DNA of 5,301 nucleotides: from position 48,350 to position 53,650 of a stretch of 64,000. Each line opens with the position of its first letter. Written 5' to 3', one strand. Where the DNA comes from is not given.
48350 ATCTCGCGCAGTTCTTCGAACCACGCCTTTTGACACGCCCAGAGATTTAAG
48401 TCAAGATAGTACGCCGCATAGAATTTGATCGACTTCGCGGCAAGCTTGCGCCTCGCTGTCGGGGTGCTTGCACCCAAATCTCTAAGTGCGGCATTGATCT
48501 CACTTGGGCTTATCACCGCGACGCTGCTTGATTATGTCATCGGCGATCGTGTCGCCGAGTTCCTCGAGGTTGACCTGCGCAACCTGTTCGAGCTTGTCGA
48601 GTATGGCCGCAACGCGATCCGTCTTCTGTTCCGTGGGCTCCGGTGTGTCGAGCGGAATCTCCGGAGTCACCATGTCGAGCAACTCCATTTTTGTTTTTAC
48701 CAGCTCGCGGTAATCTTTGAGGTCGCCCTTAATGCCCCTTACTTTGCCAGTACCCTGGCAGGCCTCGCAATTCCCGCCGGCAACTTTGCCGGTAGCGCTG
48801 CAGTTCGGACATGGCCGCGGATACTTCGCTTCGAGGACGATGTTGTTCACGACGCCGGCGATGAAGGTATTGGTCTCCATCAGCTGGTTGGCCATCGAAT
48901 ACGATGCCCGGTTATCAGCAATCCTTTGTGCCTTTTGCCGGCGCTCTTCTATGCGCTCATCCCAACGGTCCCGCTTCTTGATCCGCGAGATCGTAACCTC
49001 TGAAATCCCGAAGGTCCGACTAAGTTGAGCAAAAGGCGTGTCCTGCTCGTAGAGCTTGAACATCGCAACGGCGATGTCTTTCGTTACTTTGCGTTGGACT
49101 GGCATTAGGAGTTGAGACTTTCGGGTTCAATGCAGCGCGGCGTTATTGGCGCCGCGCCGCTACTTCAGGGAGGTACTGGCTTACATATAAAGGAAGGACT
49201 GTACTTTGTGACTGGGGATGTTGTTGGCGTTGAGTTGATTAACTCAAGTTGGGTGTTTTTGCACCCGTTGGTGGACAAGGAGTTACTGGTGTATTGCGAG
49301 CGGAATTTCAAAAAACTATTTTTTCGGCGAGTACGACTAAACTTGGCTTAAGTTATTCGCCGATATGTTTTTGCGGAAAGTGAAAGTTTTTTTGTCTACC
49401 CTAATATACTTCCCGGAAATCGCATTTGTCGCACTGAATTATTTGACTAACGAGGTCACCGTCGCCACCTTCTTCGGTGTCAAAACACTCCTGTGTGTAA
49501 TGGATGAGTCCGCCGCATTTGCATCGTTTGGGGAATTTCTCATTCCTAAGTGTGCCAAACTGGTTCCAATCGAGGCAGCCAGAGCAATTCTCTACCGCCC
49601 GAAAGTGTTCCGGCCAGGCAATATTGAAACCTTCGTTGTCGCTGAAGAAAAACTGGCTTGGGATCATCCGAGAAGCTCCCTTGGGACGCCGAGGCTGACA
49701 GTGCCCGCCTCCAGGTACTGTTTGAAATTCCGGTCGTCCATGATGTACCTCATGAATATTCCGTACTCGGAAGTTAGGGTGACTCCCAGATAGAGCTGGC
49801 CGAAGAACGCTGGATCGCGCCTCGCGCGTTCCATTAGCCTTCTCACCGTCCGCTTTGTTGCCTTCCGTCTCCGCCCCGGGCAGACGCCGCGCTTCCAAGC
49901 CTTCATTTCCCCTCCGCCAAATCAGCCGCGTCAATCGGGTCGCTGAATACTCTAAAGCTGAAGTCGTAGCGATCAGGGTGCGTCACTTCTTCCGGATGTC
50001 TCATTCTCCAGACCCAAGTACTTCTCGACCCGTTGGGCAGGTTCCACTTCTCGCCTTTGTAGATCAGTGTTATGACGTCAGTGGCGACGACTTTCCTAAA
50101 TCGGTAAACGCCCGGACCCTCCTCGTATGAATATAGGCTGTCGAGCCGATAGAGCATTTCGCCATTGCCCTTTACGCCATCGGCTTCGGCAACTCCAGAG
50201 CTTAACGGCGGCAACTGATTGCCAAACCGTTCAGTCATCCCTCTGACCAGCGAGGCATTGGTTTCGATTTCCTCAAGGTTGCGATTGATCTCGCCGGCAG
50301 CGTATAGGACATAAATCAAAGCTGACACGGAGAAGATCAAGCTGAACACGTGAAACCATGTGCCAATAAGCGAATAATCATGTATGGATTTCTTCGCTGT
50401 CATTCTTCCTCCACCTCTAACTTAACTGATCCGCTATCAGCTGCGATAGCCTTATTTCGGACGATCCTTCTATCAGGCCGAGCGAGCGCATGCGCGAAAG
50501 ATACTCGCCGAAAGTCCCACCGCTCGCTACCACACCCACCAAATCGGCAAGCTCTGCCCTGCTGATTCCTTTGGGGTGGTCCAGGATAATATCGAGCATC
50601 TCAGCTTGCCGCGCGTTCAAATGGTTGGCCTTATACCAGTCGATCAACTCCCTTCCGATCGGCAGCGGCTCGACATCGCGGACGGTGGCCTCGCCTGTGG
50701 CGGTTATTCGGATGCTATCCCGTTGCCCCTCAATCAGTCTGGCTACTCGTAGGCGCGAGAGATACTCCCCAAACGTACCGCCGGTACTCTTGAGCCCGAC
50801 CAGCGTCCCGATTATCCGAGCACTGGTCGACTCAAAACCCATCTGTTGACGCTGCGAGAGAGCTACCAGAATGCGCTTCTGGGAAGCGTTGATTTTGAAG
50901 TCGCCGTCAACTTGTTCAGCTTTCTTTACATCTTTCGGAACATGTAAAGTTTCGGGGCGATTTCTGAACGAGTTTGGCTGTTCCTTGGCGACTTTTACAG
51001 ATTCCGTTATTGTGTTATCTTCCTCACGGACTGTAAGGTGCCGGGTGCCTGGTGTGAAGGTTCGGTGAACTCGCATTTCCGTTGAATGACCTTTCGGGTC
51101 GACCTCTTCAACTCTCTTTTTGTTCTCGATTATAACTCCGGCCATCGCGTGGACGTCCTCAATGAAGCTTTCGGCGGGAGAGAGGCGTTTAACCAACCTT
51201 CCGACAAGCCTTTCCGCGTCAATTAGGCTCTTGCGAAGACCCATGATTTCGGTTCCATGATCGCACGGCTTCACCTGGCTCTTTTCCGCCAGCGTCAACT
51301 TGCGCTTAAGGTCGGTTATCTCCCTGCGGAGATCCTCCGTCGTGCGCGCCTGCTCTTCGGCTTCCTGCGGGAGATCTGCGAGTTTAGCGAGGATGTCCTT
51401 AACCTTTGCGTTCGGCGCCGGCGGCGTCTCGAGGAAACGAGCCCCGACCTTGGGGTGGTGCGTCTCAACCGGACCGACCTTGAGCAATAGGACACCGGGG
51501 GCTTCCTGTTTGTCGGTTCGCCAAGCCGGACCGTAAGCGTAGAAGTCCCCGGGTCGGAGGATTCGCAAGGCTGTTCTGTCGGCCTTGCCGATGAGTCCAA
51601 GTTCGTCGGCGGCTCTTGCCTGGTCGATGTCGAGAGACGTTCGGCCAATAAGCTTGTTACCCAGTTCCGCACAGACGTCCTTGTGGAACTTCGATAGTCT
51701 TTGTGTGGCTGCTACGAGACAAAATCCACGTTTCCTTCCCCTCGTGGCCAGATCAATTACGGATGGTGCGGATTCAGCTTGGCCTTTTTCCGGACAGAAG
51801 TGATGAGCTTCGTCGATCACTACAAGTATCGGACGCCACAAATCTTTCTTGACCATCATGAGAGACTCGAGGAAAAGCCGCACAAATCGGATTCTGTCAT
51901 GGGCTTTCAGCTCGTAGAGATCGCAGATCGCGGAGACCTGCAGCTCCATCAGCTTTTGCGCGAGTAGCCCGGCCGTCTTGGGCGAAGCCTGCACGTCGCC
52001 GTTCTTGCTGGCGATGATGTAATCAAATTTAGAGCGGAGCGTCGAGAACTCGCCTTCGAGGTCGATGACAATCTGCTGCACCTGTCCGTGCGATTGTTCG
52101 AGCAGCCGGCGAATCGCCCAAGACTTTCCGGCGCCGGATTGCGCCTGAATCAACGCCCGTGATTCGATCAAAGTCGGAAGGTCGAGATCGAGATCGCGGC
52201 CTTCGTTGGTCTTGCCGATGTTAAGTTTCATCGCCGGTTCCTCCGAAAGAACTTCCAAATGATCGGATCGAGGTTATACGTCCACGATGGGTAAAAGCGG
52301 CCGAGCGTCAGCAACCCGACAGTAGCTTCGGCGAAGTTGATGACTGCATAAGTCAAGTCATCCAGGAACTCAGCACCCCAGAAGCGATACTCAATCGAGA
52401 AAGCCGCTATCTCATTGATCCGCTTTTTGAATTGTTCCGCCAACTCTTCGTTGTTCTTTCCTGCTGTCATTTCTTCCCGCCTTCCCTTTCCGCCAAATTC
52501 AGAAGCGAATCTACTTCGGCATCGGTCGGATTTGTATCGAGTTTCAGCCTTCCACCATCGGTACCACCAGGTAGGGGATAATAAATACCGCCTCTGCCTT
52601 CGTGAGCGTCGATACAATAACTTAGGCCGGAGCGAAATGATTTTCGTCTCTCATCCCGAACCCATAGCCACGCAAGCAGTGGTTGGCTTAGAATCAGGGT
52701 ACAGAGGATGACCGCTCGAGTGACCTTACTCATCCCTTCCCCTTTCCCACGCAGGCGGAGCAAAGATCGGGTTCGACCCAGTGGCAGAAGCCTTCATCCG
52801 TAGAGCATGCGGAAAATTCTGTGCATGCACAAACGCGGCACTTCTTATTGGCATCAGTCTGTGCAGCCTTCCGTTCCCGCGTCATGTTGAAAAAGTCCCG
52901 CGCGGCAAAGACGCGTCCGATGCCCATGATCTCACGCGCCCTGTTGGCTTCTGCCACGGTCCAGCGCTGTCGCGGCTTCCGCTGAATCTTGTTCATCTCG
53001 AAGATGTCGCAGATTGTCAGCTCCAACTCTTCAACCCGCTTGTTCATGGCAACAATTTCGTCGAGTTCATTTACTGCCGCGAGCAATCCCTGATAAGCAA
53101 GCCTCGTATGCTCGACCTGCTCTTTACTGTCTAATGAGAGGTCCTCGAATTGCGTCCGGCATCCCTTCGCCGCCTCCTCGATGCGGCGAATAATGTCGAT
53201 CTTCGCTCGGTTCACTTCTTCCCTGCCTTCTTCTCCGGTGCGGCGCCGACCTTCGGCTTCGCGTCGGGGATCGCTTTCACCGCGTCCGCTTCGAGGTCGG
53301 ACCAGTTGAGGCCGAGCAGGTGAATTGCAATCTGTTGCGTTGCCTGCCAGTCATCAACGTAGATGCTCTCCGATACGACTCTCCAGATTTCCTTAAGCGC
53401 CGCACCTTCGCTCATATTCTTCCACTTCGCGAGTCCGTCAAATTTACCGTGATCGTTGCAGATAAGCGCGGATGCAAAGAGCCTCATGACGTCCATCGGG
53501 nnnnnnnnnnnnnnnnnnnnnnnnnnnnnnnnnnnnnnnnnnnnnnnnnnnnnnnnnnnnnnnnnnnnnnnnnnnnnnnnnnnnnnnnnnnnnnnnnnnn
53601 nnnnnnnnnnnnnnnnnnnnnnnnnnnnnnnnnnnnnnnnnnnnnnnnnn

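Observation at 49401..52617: HerA/FtsK-superfamily ATPase with tandem winged-helix tail plus three small coupled proteins, immediately upstream of the late promoter and terminase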

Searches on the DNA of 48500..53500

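Call 61: search_rna_families(source=window, start=48500, end=53500, threshold=evalue, max_evalue=1)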
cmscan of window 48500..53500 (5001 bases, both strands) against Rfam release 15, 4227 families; matches with E-value up to 1: 0.
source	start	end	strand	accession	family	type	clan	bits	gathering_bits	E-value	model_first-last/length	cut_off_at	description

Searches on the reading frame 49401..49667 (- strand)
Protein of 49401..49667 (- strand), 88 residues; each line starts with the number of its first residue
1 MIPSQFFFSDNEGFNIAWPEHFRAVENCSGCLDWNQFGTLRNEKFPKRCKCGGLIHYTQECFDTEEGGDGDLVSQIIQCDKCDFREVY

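Call 83: search_protein_representatives(protein=window:49401-49667:-)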
Query: 88 residues. Proteins with E-value up to 0.001 (for the whole library): 3; up to 1e-10: 1; up to 1e-30: 1. The best 3 are listed.
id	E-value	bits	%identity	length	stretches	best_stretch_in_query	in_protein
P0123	2.4e-58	210.7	100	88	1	1-88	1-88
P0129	1.5e-04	38.1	52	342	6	22-40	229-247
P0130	2.3e-04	37.5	50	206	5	24-41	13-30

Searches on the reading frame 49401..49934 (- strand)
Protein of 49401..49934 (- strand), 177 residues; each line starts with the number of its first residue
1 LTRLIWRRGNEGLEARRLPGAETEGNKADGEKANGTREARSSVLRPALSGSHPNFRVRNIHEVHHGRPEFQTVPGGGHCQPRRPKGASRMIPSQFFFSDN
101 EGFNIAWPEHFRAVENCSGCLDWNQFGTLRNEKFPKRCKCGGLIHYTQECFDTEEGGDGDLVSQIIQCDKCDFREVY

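Call 3: search_protein_families(library=pfam, proteins=[window:49401-49934:-], max_evalue=0.1)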
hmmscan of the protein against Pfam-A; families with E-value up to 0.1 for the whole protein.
window:49401-49934:- (177 aa): 0 families

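Call 4: search_protein_families(library=phrogs, proteins=[window:49401-49934:-], max_evalue=0.01)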
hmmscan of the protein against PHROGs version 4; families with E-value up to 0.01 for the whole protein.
window:49401-49934:- (177 aa): 0 families

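Call 5: search_protein_families(library=ncbifam, proteins=[window:49401-49934:-], max_evalue=0.1)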
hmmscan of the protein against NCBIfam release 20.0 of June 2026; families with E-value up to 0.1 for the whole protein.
window:49401-49934:- (177 aa): 0 families

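Call 6: search_protein_families(library=padloc, proteins=[window:49401-49934:-], max_evalue=0.1)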
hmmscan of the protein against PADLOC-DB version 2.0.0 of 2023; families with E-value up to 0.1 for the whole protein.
window:49401-49934:- (177 aa): 0 families

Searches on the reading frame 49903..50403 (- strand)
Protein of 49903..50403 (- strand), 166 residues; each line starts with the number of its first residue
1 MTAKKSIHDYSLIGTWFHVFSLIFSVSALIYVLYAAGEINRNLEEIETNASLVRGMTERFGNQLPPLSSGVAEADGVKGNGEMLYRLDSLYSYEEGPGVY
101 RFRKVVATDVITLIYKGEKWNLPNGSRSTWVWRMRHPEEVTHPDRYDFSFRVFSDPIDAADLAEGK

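Call 3: search_protein_families(library=pfam, proteins=[window:49903-50403:-], max_evalue=0.1)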
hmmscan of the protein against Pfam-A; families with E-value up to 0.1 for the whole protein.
window:49903-50403:- (166 aa): 0 families

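Call 4: search_protein_families(library=phrogs, proteins=[window:49903-50403:-], max_evalue=0.01)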
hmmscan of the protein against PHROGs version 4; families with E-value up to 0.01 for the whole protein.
window:49903-50403:- (166 aa): 0 families

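Call 5: search_protein_families(library=ncbifam, proteins=[window:49903-50403:-], max_evalue=0.1)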
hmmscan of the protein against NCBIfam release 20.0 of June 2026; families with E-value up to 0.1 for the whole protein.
window:49903-50403:- (166 aa): 1 family
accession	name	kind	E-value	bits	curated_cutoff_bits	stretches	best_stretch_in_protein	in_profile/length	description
NF041205.1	VdcD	equivalog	0.0036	17.1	30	1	118-160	19-61/70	non-oxidative hydroxyarylic acid decarboxylases subunit D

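Call 6: search_protein_families(library=padloc, proteins=[window:49903-50403:-], max_evalue=0.1)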
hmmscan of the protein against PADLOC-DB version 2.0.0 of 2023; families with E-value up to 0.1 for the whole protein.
window:49903-50403:- (166 aa): 0 families

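Call 74: find_homologous_proteins(query=window:49903-50403:-, max_evalue=0.01)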
Query window:49903-50403:- (166 aa): 1 proteins with E <= 0.01 among 43 candidates.
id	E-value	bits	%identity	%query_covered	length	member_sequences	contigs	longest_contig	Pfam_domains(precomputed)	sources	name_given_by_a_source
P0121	1.6e-107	375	100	100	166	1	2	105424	-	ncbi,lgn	-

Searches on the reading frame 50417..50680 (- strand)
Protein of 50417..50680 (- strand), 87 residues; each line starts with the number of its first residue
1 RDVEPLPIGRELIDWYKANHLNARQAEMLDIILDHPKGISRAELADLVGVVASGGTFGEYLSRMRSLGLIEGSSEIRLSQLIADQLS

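Call 45: search_protein_families(library=pfam, proteins=[window:50417-50680:-], max_evalue=1)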
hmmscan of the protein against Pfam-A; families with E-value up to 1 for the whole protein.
window:50417-50680:- (87 aa): 3 families
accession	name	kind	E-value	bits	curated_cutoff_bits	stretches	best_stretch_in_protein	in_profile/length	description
PF13412.12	HTH_24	-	0.011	15.7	21.9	1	27-71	7-48/48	Winged helix-turn-helix DNA-binding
PF13545.12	HTH_Crp_2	-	0.023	15.1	27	1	39-78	23-61/70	Crp-like helix-turn-helix domain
PF12802.13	MarR_2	-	0.028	15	27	1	21-71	3-51/61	MarR family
